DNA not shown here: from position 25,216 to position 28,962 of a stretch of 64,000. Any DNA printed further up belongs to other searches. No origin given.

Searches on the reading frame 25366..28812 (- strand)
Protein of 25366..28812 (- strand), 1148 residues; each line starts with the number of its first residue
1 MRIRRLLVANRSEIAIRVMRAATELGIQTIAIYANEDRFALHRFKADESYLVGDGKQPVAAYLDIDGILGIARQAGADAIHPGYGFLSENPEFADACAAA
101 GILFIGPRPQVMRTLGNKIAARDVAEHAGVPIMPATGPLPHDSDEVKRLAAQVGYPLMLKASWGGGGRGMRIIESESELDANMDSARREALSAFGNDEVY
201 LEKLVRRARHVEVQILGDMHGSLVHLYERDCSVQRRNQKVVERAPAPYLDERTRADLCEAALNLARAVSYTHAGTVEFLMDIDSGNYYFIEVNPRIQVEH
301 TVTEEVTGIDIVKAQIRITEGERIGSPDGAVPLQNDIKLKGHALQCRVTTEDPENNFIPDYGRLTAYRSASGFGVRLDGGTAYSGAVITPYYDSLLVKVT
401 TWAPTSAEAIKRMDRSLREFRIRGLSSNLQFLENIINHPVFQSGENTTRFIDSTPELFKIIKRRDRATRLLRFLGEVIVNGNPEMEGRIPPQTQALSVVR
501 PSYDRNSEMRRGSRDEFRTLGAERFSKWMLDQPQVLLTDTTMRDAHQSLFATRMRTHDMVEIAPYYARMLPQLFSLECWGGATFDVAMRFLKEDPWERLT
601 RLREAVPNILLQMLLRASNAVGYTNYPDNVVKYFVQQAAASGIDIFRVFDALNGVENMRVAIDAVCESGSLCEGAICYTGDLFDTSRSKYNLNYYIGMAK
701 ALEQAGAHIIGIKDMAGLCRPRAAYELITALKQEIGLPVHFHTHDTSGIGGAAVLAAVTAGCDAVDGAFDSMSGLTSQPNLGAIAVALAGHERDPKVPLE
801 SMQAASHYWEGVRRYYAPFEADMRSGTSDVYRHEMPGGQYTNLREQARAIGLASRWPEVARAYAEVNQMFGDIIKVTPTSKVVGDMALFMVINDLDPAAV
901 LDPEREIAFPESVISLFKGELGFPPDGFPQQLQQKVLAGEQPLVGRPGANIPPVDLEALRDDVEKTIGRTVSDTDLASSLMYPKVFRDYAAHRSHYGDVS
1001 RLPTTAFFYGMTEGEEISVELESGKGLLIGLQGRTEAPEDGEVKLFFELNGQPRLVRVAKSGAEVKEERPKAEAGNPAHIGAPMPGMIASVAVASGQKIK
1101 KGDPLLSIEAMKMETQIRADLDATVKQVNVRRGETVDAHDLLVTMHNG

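Call 8: search_protein_families(library=pfam, proteins=[window:25366-28812:-])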
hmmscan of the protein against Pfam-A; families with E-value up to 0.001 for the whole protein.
window:25366-28812:- (1148 aa): 10 families
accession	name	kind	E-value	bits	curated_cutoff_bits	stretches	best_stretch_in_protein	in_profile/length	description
PF02436.23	PYC_OADA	-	1.8e-77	260.1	27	1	830-1028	1-199/201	Conserved carboxylase domain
PF02786.22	CPSase_L_D2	-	2e-70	237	19.8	1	118-324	2-208/211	Carbamoyl-phosphate synthase L chain, ATP binding domain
PF00289.28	Biotin_carb_N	-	3.5e-42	143.8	25.5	1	3-112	2-110/110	Biotin carboxylase, N-terminal domain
PF02785.25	Biotin_carb_C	-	5.4e-33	113.8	32.4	1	345-452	1-107/108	Biotin carboxylase C-terminal domain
PF00682.25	HMGL-like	-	2.6e-15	57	29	1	688-806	137-257/260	HMGL-like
PF00364.28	Biotin_lipoyl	-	9.1e-15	54.7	22.1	1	1079-1145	2-73/73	Biotin-requiring enzyme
PF13533.13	Biotin_lipoyl_2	-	8.7e-09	35.4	29.8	1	1082-1109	5-32/32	Biotin-lipoyl like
PF02222.28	ATP-grasp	-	1.4e-07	31.8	27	1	142-296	18-163/179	ATP-grasp domain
PF07478.18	Dala_Dala_lig_C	-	9.9e-07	28.9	24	1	142-294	24-174/204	D-ala D-ala ligase C-terminus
PF13437.12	HlyD_3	-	0.00067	20.8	22.2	0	1081-1110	3-32/106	HlyD family secretion protein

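Call 57: search_protein_families(library=pfam, proteins=[L109:5418-6497:+, L109:6518-7279:+, L109:7309-8319:-, L109:12023-12694:+, L109:13540-15906:+, L109:16066-16737:-, L126:5546-6793:-, L126:6853-8205:-, L126:11962-12888:+, L126:12979-13968:+])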
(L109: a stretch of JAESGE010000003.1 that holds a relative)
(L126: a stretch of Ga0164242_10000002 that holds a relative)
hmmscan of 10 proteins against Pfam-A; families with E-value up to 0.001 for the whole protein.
L109:5418-6497:+ (359 aa): 2 families
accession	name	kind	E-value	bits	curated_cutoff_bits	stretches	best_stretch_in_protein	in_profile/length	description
PF19112.6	VanA_C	-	5.2e-45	154.4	23.5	1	150-342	1-192/193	Vanillate O-demethylase oxygenase C-terminal domain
PF00355.32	Rieske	-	2.8e-21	75.7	20.3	1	16-99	2-86/88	Rieske [2Fe-2S] domain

L109:6518-7279:+ (253 aa): 3 families
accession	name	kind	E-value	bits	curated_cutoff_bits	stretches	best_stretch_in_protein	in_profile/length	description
PF00561.26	Abhydrolase_1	-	8.8e-26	91.5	25.8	1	14-236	2-243/245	alpha/beta hydrolase fold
PF12697.13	Abhydrolase_6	-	1.4e-18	68.8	26.3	1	15-238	1-211/217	Alpha/beta hydrolase family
PF12146.15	Hydrolase_4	-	7.5e-11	42.2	27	1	15-132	7-130/239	Serine aminopeptidase, S33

L109:7309-8319:- (336 aa): 0 families

L109:12023-12694:+ (223 aa): 3 families
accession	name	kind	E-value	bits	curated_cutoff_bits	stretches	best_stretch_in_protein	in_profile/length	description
PF01738.24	DLH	-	8.5e-37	127.3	21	1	16-217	2-215/217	Dienelactone hydrolase family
PF00561.26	Abhydrolase_1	-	0.00025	21.2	25.8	0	103-125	65-87/245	alpha/beta hydrolase fold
PF12697.13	Abhydrolase_6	-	0.00031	21.9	26.3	0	49-140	22-100/217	Alpha/beta hydrolase family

L109:13540-15906:+ (788 aa): 2 families
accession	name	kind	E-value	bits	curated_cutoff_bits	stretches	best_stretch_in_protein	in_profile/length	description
PF00593.30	TonB_dep_Rec_b-barrel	-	1.3e-38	134.5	27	1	313-751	19-436/436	TonB dependent receptor-like, beta-barrel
PF07715.20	Plug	-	9.7e-15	55.4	23.9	1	74-180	2-107/107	TonB-dependent Receptor Plug Domain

L109:16066-16737:- (223 aa): 1 family
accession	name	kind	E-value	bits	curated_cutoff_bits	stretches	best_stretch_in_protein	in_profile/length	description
PF07883.17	Cupin_2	-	7.6e-10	38.8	27.2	1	135-200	4-69/70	Cupin domain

L126:5546-6793:- (415 aa): 0 families

L126:6853-8205:- (450 aa): 2 families
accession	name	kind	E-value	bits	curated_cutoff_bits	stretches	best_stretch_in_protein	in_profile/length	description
PF00285.26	Citrate_synt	-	4.4e-50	171.1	27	1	106-442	4-357/357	Citrate synthase, C-terminal domain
PF12728.13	HTH_17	-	0.00016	22.3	27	1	41-84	5-46/51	Helix-turn-helix domain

L126:11962-12888:+ (308 aa): 1 family
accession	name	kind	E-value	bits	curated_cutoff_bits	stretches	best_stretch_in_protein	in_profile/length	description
PF00892.27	EamA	-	5.7e-23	82.1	28.2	2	8-145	2-134/135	EamA-like transporter family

L126:12979-13968:+ (329 aa): 1 family
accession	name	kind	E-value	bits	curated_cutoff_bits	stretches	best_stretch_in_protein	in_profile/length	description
PF12974.12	Phosphonate-bd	-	0.00049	20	27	0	48-138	48-140/242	ABC transporter, phosphonate, periplasmic substrate-binding protein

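Call 61: search_protein_families(library=ncbifam, proteins=[L109:8972-9961:+, L109:11095-12030:+])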
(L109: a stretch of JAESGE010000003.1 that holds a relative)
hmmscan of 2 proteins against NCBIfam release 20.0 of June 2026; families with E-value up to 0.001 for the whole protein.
L109:8972-9961:+ (329 aa): 13 families
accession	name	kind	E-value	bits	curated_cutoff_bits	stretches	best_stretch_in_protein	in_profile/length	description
NF006379.0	PRK08618.1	equivalog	2.7e-40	138.7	417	1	87-316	92-324/326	ornithine cyclodeaminase family protein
NF005011.0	PRK06407.1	subfamily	2.1e-35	122.4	337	1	7-300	4-292/302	ornithine cyclodeaminase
NF004793.0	PRK06141.1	equivalog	4.5e-33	114.6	322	1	83-306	86-310/314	bifunctional Delta(1)-pyrroline-2-carboxylate/Delta(1)-piperideine-2-carboxylate reductase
NF006141.0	PRK08291.1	equivalog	1e-31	110.1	408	1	99-317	109-329/330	cyclodeaminase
TIGR02371.1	ala_DH_arch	equivalog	4.8e-29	101.5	409.15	1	6-315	3-321/325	alanine dehydrogenase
TIGR02992.1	ectoine_eutC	equivalog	3.4e-26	92.1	471.65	1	96-316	103-325/326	ectoine utilization protein EutC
NF045643.1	ImmsucRedBhcD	equivalog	3.5e-23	82.4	500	1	9-313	5-316/321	iminosuccinate reductase BhcD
NF005603.0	PRK07340.1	equivalog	1.1e-22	80.7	266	1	89-303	94-299/307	delta(1)-pyrroline-2-carboxylate reductase family protein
NF005762.1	PRK07589.1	equivalog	1.3e-22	80.3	350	1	101-313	107-315/334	ornithine cyclodeaminase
NF005296.0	PRK06823.1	equivalog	8.5e-21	74.2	438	1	89-284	94-284/315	ornithine cyclodeaminase family protein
TIGR03944.1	dehyd_SbnB_fam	equivalog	1e-20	74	326.9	1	89-315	98-323/327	2,3-diaminopropionate biosynthesis protein SbnB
NF045512.1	PyrPipCarbRedLhpI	equivalog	6.5e-16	58.3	400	1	90-300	91-290/298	bifunctional Delta(1)-pyrroline-2-carboxylate/Delta(1)-piperideine-2-carboxylate reductase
NF004848.0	PRK06199.1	subfamily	1.8e-11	43.8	362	1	90-199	123-234/379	tyramine oxidase subunit B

L109:11095-12030:+ (311 aa): 7 families
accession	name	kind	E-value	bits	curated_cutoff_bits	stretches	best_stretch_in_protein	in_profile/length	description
TIGR02313.1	HpaI-NOT-DapA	exception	2.4e-91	305.6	396.7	1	9-301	1-293/294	2,4-dihydroxyhept-2-ene-1,7-dioic acid aldolase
TIGR00674.1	dapA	equivalog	2.2e-76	256.5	206.15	1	12-296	2-285/286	4-hydroxy-tetrahydrodipicolinate synthase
NF003164.0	PRK04147.1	equivalog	5.3e-37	127.7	281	1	8-295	3-288/294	N-acetylneuraminate lyase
NF002958.0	PRK03620.1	subfamily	7.1e-32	110.4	278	1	17-240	19-240/307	5-dehydro-4-deoxyglucarate dehydratase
TIGR00683.1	nanA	equivalog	1.3e-30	106.7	382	1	9-280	1-271/293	N-acetylneuraminate lyase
TIGR03249.1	KdgD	equivalog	3.5e-26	92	373.95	1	17-236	17-235/299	5-dehydro-4-deoxyglucarate dehydratase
NF040954.1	Arch_KDGaldase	equivalog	5.2e-26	91.6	390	1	15-248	6-232/288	bifunctional 2-dehydro-3-deoxy-phosphogluconate/2-dehydro-3-deoxy-6-phosphogalactonate aldolase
